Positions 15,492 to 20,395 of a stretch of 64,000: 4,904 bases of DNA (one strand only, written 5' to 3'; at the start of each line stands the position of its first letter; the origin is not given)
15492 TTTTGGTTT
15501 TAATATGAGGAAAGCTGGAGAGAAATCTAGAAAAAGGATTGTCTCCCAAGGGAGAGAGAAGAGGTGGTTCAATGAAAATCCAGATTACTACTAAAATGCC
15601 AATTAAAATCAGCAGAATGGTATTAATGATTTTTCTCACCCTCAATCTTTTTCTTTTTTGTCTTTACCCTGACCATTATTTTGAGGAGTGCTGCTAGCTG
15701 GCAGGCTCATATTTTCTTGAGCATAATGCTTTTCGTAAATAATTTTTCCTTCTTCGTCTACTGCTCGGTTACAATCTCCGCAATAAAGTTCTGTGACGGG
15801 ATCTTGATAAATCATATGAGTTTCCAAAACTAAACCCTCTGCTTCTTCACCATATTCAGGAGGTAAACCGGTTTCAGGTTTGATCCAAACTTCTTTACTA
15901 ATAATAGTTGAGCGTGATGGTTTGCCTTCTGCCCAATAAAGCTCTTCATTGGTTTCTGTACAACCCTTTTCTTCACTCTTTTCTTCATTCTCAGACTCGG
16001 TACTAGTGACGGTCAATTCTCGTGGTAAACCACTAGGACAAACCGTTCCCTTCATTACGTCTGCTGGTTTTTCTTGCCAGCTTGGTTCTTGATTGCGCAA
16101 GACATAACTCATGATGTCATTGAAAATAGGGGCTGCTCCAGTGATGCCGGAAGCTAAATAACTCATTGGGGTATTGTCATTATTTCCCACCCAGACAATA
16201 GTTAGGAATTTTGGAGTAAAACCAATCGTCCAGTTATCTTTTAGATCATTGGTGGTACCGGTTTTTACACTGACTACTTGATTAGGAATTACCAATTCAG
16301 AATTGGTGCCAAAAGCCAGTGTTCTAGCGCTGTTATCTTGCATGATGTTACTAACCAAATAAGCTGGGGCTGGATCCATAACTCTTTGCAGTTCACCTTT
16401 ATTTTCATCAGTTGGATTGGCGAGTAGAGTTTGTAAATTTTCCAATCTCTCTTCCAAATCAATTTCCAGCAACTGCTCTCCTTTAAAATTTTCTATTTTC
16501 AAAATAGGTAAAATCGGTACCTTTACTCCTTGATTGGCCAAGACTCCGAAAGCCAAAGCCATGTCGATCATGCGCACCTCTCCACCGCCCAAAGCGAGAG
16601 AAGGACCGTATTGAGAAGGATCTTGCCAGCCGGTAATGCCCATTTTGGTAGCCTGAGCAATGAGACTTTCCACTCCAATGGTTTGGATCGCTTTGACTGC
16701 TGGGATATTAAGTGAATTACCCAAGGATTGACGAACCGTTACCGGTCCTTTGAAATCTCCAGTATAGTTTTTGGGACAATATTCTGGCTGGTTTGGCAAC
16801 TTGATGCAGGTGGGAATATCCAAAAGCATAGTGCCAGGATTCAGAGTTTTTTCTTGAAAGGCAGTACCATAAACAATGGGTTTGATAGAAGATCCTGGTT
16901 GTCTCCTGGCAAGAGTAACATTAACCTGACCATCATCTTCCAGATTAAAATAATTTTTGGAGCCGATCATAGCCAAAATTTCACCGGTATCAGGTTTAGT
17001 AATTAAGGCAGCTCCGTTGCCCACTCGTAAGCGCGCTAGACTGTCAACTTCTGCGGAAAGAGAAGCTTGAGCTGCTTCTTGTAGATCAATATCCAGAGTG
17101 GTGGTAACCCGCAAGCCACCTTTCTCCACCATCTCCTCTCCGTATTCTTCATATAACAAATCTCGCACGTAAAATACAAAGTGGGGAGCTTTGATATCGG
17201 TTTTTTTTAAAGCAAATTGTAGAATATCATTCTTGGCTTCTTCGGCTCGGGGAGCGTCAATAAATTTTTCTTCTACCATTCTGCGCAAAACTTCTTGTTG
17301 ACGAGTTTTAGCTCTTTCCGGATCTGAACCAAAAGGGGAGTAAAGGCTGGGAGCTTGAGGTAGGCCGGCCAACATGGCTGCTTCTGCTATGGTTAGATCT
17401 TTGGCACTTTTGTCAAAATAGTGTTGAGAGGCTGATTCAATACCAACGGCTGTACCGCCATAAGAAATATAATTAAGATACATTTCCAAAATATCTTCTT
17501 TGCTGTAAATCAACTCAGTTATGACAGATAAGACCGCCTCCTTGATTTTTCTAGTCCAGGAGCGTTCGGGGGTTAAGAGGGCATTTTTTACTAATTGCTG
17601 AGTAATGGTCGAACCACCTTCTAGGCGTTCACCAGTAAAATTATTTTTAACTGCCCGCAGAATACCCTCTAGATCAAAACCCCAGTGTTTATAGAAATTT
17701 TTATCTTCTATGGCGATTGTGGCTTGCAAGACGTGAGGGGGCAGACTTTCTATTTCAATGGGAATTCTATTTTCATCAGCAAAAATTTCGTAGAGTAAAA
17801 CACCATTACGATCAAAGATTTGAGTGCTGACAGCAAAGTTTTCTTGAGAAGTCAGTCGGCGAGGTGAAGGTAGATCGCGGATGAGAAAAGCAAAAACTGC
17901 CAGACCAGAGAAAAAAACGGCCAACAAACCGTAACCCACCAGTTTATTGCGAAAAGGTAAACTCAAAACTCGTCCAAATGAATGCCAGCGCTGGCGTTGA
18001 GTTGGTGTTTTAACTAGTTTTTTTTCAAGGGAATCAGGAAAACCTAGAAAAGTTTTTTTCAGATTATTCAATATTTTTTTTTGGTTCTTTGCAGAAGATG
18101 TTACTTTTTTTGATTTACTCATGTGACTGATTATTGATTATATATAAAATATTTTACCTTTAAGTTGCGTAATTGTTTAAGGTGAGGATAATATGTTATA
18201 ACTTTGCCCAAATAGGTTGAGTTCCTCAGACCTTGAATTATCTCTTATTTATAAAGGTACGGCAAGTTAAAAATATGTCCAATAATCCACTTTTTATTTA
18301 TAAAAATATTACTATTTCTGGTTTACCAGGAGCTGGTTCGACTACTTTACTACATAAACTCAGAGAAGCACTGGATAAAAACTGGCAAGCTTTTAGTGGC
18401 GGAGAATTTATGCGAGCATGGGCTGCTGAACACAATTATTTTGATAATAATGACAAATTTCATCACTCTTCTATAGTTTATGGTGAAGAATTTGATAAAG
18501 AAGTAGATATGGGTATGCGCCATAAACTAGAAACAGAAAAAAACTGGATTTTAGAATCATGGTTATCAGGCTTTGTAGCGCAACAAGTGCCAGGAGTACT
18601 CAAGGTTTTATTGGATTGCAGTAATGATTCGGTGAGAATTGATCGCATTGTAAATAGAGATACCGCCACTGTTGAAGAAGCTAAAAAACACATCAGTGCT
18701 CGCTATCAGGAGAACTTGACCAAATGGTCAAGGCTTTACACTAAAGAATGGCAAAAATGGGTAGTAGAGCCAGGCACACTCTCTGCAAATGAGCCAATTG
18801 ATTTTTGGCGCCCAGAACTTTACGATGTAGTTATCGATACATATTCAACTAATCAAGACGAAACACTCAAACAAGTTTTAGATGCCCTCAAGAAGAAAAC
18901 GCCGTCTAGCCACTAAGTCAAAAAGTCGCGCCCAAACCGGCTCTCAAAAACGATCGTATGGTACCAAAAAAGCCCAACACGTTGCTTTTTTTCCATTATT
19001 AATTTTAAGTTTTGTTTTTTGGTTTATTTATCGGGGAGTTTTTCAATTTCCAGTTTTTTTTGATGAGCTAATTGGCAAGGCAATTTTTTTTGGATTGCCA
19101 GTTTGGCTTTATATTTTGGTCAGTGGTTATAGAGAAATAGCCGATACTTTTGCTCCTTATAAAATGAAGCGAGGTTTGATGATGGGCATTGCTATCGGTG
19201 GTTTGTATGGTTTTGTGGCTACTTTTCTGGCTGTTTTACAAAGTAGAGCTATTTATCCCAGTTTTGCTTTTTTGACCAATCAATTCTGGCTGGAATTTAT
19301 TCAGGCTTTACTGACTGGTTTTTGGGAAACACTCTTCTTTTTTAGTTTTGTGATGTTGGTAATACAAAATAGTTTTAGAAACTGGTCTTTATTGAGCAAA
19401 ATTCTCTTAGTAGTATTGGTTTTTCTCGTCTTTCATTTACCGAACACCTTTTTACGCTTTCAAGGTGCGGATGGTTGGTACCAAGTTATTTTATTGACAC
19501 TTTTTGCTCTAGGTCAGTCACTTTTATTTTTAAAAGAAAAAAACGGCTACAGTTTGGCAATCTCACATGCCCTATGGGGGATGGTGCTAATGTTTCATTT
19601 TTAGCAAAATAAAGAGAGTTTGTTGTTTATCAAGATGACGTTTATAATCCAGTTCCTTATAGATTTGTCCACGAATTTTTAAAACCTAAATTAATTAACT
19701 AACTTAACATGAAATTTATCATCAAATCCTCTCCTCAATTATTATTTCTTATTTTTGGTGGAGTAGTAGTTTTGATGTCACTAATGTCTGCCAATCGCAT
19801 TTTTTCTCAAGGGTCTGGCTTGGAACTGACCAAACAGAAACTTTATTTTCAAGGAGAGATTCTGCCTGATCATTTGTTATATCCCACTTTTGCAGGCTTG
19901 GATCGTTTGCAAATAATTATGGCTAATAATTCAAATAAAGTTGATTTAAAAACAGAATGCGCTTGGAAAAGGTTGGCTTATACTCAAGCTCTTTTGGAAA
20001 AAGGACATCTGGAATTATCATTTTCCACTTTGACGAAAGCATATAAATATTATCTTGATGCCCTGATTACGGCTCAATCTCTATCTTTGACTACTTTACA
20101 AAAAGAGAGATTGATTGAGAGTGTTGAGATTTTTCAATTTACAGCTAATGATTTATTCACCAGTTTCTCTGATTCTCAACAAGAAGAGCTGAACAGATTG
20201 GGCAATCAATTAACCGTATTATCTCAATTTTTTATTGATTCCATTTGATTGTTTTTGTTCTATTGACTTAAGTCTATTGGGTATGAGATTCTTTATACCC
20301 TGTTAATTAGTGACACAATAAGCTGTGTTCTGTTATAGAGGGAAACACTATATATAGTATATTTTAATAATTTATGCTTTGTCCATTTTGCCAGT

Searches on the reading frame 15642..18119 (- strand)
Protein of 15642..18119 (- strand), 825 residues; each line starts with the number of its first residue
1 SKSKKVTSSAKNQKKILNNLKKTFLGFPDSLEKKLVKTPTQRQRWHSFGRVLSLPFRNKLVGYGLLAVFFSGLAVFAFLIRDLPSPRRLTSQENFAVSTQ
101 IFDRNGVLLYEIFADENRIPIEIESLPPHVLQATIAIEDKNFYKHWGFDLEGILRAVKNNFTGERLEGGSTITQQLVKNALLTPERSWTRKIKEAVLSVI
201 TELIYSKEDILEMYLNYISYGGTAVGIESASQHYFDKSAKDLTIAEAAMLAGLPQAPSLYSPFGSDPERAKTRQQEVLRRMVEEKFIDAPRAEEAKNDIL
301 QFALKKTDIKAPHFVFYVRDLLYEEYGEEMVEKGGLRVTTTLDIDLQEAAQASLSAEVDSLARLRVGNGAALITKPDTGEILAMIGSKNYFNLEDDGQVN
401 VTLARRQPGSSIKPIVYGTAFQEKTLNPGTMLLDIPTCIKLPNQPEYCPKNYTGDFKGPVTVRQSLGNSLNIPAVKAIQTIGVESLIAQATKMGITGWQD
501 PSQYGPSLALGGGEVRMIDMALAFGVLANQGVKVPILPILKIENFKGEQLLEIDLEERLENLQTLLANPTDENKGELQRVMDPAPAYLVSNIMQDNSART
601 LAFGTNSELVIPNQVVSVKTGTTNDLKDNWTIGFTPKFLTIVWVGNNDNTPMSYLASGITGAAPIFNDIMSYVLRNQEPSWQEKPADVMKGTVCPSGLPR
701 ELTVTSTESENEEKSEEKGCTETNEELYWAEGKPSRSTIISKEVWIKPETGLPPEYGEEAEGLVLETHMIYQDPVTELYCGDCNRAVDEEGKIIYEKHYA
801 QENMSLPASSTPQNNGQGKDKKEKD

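Call 16: search_protein_families(library=pfam, proteins=[window:15642-18119:-], max_evalue=0.001)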
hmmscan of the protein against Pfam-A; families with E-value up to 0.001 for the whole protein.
window:15642-18119:- (825 aa): 2 families
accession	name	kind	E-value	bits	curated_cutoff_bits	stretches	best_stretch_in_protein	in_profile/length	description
PF00912.28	Transgly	-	4.5e-63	212.3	27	1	108-281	4-177/178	Transglycosylase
PF00905.27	Transpeptidase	-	2.5e-20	73.4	22.1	1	369-670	1-298/299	Penicillin binding protein transpeptidase domain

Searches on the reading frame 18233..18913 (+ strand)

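Call 57: search_protein_families(library=pfam, proteins=[window:18233-18913:+], max_evalue=0.001)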
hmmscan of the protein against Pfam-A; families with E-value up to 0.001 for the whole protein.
window:18233-18913:+ (227 aa): 3 families
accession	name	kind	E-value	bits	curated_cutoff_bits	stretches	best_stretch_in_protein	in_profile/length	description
PF13238.12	AAA_18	-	6.1e-11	43.3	29.4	1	26-149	1-118/128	AAA domain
PF13207.12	AAA_17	-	5.5e-10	40.1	27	1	30-134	2-115/136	AAA domain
PF13189.12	Cytidylate_kin2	-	1.1e-06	29.4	28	1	26-203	2-174/176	Cytidylate kinase-like family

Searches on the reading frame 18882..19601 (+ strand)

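Call 57: search_protein_families(library=pfam, proteins=[window:18882-19601:+], max_evalue=0.001)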
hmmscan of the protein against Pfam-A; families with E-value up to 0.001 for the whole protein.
window:18882-19601:+ (240 aa): 2 families
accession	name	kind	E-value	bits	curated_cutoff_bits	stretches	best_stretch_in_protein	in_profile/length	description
PF02517.21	Rce1-like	-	5.3e-06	27.1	22.4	1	134-233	4-91/93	Type II CAAX prenyl endopeptidase Rce1-like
PF10247.14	Romo1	-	0.0002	22.1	27.6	1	94-123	5-34/66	Reactive mitochondrial oxygen species modulator 1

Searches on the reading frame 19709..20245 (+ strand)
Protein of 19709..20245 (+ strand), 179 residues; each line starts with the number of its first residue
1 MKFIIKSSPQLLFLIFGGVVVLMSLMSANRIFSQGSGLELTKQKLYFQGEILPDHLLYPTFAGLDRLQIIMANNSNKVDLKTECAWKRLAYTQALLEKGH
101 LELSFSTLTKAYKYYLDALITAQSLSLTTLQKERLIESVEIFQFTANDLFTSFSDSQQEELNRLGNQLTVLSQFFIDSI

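Call 57: search_protein_families(library=pfam, proteins=[window:19709-20245:+], max_evalue=0.001)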
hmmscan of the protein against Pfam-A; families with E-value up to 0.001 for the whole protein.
window:19709-20245:+ (179 aa): 1 family
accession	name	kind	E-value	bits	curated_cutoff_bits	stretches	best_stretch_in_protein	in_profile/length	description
PF18915.5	DUF5667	-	8e-08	33.1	27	1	51-163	2-91/99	Domain of unknown function (DUF5667)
